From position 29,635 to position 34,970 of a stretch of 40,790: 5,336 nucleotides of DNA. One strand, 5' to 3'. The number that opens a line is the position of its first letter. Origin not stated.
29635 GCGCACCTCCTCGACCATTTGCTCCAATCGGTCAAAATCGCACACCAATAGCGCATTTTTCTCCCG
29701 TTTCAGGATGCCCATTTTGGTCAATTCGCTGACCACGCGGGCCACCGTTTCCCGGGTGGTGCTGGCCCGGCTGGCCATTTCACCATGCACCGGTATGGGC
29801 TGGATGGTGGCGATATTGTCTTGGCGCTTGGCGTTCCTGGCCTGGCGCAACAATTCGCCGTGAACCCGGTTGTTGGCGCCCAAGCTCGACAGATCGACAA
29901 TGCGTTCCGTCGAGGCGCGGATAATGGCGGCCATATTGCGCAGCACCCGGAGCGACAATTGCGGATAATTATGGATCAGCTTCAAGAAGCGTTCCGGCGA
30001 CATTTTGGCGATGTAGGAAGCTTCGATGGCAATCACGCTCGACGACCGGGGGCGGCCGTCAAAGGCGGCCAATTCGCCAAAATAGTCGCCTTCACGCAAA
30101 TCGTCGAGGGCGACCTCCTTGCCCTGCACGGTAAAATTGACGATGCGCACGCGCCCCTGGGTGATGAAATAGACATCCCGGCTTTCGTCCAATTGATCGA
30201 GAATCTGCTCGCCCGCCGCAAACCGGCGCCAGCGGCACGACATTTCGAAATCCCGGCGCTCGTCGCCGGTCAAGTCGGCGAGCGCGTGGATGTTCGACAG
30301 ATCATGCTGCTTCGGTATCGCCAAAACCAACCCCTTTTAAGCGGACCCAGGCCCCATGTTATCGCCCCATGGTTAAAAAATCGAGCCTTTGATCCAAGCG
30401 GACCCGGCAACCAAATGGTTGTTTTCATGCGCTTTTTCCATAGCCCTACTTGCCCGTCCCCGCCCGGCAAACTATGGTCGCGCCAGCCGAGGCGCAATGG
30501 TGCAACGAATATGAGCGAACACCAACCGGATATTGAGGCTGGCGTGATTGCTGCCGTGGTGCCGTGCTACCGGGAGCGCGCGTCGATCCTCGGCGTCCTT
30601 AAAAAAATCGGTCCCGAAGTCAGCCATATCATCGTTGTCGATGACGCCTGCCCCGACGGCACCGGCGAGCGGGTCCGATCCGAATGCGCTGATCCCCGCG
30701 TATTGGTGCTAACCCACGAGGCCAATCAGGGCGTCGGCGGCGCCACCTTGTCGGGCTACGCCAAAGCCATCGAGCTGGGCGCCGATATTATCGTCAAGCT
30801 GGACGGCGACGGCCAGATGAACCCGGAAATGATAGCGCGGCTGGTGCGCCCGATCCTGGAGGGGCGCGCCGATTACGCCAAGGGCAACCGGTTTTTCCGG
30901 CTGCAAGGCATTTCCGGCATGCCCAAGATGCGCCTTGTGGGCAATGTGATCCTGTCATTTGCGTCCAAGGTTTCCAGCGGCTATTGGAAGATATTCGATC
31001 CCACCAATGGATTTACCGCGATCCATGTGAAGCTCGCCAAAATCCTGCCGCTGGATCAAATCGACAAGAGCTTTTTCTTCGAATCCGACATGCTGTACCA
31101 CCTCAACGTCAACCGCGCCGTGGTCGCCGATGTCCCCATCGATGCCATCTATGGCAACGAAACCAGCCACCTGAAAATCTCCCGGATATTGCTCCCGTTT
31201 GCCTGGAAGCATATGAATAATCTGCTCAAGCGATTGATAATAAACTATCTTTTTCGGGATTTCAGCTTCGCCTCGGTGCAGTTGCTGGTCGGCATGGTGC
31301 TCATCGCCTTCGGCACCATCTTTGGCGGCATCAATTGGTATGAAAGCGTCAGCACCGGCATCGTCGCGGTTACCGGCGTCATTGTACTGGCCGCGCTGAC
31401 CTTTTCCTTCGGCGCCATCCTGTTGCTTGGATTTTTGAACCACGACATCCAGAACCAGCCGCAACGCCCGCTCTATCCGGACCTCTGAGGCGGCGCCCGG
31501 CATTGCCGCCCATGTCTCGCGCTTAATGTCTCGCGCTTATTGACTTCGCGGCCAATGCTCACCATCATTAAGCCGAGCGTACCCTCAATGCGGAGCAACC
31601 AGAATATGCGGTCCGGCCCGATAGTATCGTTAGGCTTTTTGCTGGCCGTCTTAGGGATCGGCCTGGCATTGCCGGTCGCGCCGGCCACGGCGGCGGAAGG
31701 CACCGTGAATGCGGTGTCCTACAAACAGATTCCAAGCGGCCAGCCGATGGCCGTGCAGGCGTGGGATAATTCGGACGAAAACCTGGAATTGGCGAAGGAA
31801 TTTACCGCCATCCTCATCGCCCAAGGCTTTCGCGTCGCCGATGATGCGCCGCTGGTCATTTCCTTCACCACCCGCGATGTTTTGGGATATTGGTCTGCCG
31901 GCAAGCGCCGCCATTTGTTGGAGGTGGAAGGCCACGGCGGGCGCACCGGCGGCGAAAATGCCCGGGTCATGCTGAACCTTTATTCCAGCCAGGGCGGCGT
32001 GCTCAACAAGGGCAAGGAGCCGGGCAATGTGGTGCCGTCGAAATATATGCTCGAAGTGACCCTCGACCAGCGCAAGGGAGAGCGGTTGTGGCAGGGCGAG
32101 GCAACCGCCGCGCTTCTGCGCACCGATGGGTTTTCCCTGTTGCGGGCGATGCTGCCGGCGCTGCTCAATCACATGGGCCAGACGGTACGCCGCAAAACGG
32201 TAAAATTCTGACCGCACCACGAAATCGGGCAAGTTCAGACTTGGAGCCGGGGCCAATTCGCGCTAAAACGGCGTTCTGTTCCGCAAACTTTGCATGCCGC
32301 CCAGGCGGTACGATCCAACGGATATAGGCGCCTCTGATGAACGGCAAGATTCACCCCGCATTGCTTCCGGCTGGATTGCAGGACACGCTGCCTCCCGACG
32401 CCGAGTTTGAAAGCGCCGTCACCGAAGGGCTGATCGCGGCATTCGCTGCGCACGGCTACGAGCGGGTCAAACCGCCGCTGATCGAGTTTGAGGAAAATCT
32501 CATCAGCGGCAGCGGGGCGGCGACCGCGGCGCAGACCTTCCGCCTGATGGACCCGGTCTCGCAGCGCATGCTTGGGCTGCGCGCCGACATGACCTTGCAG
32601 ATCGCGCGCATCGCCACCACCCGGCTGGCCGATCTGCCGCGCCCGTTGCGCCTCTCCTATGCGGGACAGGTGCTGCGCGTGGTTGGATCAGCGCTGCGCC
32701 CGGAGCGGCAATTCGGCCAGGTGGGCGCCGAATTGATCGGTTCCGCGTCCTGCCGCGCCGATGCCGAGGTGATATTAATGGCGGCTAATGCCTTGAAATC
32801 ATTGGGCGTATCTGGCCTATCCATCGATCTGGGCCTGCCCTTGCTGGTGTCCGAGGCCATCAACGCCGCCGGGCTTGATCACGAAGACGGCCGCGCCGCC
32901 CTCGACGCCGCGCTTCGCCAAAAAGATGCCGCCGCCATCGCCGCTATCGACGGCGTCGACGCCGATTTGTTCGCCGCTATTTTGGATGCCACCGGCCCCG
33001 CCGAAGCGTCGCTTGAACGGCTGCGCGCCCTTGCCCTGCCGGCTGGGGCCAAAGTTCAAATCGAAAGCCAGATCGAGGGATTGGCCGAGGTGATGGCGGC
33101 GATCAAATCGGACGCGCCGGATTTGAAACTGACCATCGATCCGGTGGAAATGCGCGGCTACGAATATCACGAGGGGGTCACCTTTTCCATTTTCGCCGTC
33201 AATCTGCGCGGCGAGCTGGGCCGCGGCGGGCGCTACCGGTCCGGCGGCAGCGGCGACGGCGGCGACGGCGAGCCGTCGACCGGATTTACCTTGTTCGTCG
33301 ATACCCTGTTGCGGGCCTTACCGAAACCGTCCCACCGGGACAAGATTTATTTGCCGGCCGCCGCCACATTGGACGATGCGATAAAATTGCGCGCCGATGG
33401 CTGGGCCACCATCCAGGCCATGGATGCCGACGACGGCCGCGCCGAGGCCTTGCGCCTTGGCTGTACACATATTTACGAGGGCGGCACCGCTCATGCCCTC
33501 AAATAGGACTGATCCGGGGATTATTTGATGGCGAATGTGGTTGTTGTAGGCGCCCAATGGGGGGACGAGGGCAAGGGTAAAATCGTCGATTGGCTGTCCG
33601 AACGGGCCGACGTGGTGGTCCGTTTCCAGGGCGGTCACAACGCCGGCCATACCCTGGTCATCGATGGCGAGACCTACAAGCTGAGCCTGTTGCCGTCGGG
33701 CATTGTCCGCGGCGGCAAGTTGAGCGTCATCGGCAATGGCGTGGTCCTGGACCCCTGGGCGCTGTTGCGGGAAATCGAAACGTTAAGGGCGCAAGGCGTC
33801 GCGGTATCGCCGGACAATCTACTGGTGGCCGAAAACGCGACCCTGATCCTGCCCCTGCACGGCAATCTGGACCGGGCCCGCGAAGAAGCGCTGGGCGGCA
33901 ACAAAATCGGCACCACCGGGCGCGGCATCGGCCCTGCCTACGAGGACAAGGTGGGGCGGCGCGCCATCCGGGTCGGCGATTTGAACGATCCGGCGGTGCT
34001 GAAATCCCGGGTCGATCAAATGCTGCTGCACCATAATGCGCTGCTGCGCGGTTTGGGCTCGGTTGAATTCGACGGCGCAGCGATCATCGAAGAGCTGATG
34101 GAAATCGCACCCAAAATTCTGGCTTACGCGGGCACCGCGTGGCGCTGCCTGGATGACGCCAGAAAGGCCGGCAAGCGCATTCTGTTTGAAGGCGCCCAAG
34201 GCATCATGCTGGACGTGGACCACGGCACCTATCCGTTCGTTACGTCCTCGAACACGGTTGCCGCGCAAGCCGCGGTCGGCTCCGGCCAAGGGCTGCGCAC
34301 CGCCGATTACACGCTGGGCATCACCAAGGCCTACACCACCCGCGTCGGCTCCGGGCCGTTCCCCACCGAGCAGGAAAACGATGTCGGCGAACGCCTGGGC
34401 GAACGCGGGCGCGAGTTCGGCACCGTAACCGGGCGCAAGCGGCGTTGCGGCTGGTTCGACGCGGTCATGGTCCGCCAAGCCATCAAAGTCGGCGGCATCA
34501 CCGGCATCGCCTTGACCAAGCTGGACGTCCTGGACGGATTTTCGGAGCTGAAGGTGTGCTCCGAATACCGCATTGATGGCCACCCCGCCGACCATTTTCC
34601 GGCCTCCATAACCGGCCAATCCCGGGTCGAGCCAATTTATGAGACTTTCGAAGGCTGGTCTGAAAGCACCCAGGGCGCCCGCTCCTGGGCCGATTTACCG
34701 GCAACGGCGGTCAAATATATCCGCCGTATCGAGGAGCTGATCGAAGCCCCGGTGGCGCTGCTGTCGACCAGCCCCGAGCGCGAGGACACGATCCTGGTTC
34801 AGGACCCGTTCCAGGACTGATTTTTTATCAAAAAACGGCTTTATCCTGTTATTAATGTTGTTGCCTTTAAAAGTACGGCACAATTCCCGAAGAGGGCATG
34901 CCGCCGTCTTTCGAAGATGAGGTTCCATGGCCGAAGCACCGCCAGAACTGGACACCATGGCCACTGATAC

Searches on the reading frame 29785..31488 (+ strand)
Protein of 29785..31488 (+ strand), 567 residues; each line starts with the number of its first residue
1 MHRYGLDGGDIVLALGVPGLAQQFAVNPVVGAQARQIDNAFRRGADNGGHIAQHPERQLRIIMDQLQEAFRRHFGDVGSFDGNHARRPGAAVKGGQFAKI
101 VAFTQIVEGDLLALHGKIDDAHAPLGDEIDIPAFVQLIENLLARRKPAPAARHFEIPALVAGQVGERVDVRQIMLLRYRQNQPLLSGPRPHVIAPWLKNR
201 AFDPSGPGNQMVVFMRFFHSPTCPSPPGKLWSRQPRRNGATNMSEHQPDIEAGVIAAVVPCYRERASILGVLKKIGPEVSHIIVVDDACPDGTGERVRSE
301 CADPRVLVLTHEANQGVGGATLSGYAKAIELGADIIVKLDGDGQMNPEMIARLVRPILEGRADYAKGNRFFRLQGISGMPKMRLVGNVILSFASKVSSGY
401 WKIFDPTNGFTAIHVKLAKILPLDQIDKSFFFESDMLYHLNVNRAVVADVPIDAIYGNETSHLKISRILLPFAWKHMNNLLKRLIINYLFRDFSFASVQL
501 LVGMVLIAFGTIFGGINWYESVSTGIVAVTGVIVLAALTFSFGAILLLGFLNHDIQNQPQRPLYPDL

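Call 41: search_protein_families(library=pfam, proteins=[window:29785-31488:+], max_evalue=0.00001)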
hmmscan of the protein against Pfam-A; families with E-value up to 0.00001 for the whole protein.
window:29785-31488:+ (567 aa): 1 family
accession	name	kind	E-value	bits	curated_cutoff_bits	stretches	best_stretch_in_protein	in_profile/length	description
PF00535.33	Glycos_transf_2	-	2.5e-18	67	23.3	1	258-418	3-164/168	Glycosyl transferase family 2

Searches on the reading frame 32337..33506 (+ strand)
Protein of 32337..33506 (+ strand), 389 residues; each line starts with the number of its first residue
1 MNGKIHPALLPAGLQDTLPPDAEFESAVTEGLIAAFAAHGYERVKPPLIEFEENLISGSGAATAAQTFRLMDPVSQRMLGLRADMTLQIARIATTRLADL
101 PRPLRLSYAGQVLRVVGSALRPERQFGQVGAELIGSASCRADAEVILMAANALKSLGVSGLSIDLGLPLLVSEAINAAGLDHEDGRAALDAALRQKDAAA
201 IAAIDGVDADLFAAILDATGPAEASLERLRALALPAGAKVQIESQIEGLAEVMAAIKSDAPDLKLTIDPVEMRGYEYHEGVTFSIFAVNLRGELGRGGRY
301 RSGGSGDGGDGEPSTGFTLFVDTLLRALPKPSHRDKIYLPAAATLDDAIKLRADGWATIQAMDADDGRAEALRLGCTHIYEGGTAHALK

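Call 41: search_protein_families(library=pfam, proteins=[window:32337-33506:+], max_evalue=0.00001)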
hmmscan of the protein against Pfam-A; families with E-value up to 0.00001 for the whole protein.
window:32337-33506:+ (389 aa): 1 family
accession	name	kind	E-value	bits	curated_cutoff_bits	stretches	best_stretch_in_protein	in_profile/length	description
PF13393.11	tRNA-synt_His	-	1.3e-82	278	25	1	13-324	1-308/308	Histidyl-tRNA synthetase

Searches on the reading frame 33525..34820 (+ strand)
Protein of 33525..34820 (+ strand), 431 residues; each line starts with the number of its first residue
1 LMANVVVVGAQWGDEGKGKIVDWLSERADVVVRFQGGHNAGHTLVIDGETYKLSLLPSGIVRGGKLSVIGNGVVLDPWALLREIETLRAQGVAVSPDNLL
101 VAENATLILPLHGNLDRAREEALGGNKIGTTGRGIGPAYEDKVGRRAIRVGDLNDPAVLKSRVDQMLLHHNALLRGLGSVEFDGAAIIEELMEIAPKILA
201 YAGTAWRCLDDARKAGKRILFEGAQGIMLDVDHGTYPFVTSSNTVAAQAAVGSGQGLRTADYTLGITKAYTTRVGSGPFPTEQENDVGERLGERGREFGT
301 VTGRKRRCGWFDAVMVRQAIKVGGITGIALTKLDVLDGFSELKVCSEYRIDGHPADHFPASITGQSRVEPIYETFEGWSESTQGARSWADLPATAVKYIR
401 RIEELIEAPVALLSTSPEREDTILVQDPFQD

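Call 41: search_protein_families(library=pfam, proteins=[window:33525-34820:+], max_evalue=0.00001)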
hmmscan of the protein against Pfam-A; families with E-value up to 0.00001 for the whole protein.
window:33525-34820:+ (431 aa): 1 family
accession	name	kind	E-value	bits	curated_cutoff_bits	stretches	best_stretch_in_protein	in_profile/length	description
PF00709.27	Adenylsucc_synt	-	3.3e-177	589.8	27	1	6-423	1-416/416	Adenylosuccinate synthetase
